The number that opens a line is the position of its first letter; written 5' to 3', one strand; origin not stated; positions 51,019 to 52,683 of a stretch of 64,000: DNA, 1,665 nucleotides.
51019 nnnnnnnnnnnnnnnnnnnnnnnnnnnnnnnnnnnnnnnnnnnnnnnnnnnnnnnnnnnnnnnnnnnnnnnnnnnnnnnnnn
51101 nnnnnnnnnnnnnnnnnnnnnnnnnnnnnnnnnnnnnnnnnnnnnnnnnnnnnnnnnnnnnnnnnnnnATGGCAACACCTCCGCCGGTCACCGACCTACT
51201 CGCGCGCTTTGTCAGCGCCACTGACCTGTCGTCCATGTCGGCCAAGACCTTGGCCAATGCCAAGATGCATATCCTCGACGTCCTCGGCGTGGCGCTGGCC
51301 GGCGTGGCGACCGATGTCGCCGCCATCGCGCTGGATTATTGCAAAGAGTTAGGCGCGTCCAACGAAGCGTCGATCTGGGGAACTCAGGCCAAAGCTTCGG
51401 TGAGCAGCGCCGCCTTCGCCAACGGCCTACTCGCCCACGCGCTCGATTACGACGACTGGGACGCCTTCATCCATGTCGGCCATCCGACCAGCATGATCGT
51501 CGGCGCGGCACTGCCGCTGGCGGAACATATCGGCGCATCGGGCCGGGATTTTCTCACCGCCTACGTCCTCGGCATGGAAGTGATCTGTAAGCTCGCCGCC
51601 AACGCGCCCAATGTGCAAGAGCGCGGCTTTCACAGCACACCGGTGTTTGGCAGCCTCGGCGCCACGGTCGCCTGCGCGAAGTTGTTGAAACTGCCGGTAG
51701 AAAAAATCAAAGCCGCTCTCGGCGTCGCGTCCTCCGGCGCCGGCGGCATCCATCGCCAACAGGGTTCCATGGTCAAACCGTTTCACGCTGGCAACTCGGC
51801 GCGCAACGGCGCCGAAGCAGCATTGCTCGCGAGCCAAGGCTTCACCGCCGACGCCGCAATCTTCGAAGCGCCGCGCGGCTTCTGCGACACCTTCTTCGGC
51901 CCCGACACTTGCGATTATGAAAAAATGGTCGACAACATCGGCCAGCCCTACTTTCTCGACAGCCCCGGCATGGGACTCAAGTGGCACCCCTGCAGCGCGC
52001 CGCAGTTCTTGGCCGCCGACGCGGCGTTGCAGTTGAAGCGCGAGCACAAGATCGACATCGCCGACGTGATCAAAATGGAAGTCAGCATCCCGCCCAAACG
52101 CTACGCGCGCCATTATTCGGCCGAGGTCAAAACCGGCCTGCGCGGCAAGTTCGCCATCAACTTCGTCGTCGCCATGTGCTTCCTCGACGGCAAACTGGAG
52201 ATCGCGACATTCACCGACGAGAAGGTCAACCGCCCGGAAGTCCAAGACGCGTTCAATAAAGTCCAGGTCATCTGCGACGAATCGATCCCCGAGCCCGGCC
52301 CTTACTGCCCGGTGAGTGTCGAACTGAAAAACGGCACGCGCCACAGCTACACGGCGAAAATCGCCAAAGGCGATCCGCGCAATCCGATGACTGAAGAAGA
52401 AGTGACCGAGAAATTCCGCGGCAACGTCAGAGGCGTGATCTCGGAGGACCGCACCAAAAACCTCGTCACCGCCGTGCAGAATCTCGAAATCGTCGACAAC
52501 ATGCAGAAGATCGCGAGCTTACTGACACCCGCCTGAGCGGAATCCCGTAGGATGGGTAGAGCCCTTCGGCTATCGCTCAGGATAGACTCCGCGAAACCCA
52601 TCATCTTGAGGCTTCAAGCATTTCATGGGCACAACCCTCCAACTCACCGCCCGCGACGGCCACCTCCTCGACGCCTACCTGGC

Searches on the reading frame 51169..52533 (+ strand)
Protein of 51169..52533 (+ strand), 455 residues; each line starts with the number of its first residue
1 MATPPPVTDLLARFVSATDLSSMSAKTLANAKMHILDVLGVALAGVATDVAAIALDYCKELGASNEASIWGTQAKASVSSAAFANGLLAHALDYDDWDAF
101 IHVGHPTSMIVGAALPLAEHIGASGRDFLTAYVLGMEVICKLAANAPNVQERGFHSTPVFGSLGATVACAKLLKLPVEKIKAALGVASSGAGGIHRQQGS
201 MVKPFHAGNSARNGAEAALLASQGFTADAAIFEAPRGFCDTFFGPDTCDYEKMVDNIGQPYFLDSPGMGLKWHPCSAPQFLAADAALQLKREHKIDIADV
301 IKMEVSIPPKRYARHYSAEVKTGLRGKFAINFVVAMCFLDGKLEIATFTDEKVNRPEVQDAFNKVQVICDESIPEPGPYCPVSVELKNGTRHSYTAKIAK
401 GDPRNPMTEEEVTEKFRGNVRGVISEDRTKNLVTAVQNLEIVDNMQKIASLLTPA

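Call 53: search_protein_families(library=ncbifam, proteins=[window:51169-52533:+], max_evalue=1e-10)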
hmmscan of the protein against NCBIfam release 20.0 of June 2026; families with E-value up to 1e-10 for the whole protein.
window:51169-52533:+ (455 aa): 2 families
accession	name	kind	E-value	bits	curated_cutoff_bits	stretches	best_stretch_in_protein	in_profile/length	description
NF042438.1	PrpD_hiGCgrampos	equivalog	4.4e-13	48.6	950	0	27-251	39-264/499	2-methylcitrate dehydratase PrpD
NF006943.0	PRK09425.1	equivalog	1.4e-11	43.9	575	1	12-373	20-388/480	bifunctional 2-methylcitrate dehydratase/aconitate hydratase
